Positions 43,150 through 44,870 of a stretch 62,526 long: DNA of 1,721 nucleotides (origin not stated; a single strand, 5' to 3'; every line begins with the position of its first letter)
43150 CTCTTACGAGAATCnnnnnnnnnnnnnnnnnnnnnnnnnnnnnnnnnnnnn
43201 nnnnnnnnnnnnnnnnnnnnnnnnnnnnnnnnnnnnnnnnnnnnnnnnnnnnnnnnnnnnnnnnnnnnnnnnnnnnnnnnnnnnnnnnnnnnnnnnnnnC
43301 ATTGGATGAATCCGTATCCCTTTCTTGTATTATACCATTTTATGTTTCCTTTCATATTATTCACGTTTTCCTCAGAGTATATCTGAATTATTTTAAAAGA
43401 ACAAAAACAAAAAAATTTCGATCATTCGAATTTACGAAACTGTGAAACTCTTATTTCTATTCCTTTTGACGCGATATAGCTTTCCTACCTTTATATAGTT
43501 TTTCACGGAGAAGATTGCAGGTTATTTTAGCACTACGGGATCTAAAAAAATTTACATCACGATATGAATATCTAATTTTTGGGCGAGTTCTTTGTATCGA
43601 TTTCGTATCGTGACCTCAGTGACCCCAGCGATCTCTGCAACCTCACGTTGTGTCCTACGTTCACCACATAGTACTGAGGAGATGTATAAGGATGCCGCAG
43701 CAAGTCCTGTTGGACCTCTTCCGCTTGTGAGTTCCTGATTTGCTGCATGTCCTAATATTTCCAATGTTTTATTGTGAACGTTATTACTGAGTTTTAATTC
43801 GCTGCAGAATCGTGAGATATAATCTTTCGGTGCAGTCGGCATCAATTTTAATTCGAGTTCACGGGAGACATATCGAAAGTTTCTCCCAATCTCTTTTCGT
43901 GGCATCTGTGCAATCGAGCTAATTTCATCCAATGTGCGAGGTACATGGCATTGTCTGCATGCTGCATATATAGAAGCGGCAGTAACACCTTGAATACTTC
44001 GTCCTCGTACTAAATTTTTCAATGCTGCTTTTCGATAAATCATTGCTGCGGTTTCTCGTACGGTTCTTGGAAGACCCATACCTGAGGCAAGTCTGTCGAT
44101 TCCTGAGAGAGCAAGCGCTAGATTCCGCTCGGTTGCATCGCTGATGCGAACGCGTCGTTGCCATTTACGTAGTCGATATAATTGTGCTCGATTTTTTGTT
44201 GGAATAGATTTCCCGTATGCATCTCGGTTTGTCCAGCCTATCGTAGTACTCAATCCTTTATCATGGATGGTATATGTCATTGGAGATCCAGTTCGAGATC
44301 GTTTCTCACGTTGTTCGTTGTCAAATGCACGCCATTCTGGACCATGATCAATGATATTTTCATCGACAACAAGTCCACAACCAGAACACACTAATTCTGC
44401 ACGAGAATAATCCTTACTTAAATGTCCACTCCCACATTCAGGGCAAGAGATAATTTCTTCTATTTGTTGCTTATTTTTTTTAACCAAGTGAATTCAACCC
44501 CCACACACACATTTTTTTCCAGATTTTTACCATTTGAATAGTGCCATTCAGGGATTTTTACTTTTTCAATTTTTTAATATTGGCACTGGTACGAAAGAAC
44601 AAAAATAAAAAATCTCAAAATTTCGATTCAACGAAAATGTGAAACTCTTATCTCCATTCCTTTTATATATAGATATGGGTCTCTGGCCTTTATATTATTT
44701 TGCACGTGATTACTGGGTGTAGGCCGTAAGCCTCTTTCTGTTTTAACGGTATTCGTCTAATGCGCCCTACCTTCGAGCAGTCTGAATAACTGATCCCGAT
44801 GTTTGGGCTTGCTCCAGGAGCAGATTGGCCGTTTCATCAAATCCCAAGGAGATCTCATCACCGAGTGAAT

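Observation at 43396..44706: Duplicated promoter plus ~100-nt 5' leader shared by a TFB gene and a cold-shock protein gene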

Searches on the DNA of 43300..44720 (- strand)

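Call 22: search_rna_families(sources=[L083, L011, L015, L071, L085, L087], threshold=gathering)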
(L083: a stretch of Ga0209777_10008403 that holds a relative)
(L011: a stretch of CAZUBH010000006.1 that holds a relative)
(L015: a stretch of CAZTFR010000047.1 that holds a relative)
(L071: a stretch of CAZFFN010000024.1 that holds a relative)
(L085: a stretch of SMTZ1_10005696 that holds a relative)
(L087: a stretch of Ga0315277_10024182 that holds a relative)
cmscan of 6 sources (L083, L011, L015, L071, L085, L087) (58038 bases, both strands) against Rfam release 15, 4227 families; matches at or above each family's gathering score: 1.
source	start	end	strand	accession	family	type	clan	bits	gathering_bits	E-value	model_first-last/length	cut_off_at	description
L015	854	926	-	RF00005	tRNA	Gene; tRNA;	CL00001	60.2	29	1.4e-10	1-71/71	no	tRNA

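Call 44: search_rna_families(source=window, start=43300, end=44720, threshold=evalue, max_evalue=10)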
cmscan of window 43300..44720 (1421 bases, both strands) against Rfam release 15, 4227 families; matches with E-value up to 10: 4.
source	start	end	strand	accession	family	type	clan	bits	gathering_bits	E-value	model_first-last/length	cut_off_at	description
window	43395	43445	+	RF00124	IS102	Gene; sRNA;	-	19.8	46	1.2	105-155/206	no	IS102 RNA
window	44331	44387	-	RF03640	mir-3747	Gene; miRNA;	-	17.4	63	3.2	1-67/67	no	mir-3747 microRNA precursor family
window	43699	43740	+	RF01232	snoR442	Gene; snRNA; snoRNA; CD-box;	-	14.4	50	8.8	1-46/46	no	Small nucleolar RNA R442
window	44315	44391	+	RF00441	snoZ242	Gene; snRNA; snoRNA; CD-box;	-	11.3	90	8.7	80-161/198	no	Small nucleolar RNA Z242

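Call 61: search_with_rna_model(model_id=R1, sources=[L149, L150, L151, L152, L153, L154, L155, L156, L157, L158, L159, L160, L161, L162, L163, L164], max_evalue=1, show_alignments=3)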
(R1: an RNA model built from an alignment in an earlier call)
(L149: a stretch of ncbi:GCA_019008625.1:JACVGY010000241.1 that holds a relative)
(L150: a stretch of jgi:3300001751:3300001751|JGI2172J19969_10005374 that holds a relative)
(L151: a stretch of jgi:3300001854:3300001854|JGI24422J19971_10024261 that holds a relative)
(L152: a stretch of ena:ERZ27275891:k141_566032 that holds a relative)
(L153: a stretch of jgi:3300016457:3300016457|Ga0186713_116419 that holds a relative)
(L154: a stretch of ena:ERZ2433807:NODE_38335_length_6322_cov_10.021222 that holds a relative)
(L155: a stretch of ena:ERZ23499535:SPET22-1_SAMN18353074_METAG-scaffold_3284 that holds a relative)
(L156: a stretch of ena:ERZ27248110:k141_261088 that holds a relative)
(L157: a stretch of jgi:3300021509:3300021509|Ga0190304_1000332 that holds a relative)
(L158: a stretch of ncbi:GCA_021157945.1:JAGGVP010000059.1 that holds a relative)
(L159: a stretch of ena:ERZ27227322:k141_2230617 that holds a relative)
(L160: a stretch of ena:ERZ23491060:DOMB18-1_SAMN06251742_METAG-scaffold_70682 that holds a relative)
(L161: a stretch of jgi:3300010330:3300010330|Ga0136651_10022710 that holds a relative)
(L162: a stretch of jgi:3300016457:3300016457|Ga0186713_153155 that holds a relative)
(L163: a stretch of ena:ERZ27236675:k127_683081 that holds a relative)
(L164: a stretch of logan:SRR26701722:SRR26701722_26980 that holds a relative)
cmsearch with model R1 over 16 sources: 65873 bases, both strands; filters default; matches with E-value up to 1: 20.
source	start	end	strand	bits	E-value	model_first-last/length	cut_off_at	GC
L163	2389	2466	+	49.9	8.4e-08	1-77/77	no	0.33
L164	955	1032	+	49.9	8.4e-08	1-77/77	no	0.33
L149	2395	2473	+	47.6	2.5e-07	1-77/77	no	0.32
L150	2017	2095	+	47.6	2.5e-07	1-77/77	no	0.32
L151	467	545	+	47.6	2.5e-07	1-77/77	no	0.32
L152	1023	1101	+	47.6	2.5e-07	1-77/77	no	0.32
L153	2404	2465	+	36.2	6.5e-05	1-77/77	no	0.34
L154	2404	2465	+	36.2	6.5e-05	1-77/77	no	0.34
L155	2404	2465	+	36.2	6.5e-05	1-77/77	no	0.34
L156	2404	2465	+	36.2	6.5e-05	1-77/77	no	0.34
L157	1453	1514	+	36.2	6.5e-05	1-77/77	no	0.34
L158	1360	1421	+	36.2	6.5e-05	1-77/77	no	0.34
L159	2404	2465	+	36.2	6.5e-05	1-77/77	no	0.34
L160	2100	2161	+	36.2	6.5e-05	1-77/77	no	0.34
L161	309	370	+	36.2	6.5e-05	1-77/77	no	0.34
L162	2404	2465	+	36.2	6.5e-05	1-77/77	no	0.34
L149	2396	2471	-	26.9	0.006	1-77/77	no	0.3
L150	2018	2093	-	26.9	0.006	1-77/77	no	0.3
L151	468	543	-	26.9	0.006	1-77/77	no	0.3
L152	1024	1099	-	26.9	0.006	1-77/77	no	0.3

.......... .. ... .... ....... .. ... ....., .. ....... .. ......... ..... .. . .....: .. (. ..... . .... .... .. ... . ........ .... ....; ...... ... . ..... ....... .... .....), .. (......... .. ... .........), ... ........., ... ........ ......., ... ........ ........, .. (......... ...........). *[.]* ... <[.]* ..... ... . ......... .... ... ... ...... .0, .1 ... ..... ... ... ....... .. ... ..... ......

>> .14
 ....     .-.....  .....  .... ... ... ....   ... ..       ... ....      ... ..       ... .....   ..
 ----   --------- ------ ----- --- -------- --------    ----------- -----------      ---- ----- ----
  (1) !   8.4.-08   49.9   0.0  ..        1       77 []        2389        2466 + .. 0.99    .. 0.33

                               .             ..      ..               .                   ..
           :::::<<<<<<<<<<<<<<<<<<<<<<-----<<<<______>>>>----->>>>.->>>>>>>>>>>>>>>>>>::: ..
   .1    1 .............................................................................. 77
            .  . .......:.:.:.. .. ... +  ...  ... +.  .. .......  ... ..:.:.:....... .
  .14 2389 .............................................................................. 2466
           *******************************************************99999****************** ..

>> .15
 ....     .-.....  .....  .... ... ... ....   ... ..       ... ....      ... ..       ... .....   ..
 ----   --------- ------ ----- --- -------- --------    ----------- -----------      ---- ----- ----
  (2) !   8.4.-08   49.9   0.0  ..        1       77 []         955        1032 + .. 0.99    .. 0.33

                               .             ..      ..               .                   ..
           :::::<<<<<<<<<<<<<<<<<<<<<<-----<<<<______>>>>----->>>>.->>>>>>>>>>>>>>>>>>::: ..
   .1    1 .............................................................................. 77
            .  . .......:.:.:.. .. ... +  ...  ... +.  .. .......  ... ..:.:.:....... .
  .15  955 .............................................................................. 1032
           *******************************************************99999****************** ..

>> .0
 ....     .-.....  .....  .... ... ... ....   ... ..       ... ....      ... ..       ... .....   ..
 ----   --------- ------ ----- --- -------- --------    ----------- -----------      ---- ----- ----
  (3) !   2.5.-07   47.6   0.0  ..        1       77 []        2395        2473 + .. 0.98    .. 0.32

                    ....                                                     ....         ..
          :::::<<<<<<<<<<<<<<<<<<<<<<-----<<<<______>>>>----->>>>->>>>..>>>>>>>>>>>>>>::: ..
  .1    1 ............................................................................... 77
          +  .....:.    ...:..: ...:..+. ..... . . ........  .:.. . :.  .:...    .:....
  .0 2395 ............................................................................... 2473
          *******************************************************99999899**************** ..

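Call 68: search_with_rna_model(model_id=R1, sources=[L165, L166, L167, L168, L169, L170, L171, L172, L173, L174, L175, L176, L177, L178, L179, L180, L181, L182], max_evalue=1)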
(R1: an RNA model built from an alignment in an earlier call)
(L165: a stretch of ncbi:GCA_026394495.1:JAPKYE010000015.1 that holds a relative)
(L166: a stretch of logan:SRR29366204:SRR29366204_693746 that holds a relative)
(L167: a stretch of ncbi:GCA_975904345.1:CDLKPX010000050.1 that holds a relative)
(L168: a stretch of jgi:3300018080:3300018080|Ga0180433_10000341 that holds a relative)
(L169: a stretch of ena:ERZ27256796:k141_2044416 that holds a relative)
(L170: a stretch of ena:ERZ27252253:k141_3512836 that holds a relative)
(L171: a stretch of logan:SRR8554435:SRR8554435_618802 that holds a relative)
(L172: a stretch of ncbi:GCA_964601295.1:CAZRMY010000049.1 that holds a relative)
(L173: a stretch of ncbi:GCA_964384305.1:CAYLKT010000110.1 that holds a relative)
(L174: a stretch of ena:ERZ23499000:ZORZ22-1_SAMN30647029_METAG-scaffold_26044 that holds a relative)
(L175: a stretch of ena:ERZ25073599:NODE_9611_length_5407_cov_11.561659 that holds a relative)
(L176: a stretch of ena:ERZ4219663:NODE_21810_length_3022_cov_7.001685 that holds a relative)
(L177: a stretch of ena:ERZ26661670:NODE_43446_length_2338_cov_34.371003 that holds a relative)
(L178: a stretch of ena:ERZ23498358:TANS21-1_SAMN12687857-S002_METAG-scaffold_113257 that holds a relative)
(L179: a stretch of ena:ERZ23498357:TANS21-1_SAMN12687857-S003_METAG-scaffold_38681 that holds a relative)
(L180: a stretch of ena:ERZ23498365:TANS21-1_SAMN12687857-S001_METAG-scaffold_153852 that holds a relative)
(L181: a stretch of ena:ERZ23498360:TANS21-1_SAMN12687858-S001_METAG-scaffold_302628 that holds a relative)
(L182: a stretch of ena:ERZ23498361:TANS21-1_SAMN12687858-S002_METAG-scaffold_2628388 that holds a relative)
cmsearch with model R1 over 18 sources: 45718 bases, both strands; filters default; matches with E-value up to 1: 30.
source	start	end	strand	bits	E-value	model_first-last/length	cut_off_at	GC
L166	658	737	+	61.3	2.2e-10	1-77/77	no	0.24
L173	1388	1464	+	60.2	3.7e-10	1-77/77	no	0.23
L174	1388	1464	+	60.2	3.7e-10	1-77/77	no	0.23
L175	986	1062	+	60.2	3.7e-10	1-77/77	no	0.23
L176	846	922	+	60.2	3.7e-10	1-77/77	no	0.23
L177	986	1062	+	60.2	3.7e-10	1-77/77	no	0.23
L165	1378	1457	+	59.7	4.8e-10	1-77/77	no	0.24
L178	1382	1460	+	57.6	1.3e-09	1-77/77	no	0.2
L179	1382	1460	+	57.6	1.3e-09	1-77/77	no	0.2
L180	161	239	+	57.6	1.3e-09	1-77/77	no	0.2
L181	133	211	+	57.6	1.3e-09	1-77/77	no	0.2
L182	134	212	+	57.6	1.3e-09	1-77/77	no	0.2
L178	1384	1451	-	39.4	9.6e-06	1-77/77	no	0.21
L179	1384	1451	-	39.4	9.6e-06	1-77/77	no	0.21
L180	163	230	-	39.4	9.6e-06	1-77/77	no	0.21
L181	135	202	-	39.4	9.6e-06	1-77/77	no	0.21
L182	136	203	-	39.4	9.6e-06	1-77/77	no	0.21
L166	660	739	-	37.7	2.2e-05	1-77/77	no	0.22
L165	1380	1459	-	36.5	4e-05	1-77/77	no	0.21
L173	1390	1466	-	25.4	0.0091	1-77/77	no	0.23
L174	1390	1466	-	25.4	0.0091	1-77/77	no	0.23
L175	988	1064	-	25.4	0.0091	1-77/77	no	0.23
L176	848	924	-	25.4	0.0091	1-77/77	no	0.23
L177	988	1064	-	25.4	0.0091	1-77/77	no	0.23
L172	1422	1460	+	23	0.028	1-77/77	no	0.31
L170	1057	1118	+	20.5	0.098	1-77/77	no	0.19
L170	1060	1119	-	19.2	0.18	1-77/77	no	0.2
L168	1373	1446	+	17.8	0.36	1-77/77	no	0.27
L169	1373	1446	+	17.8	0.36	1-77/77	no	0.27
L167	1374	1446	+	17.1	0.52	1-77/77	no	0.25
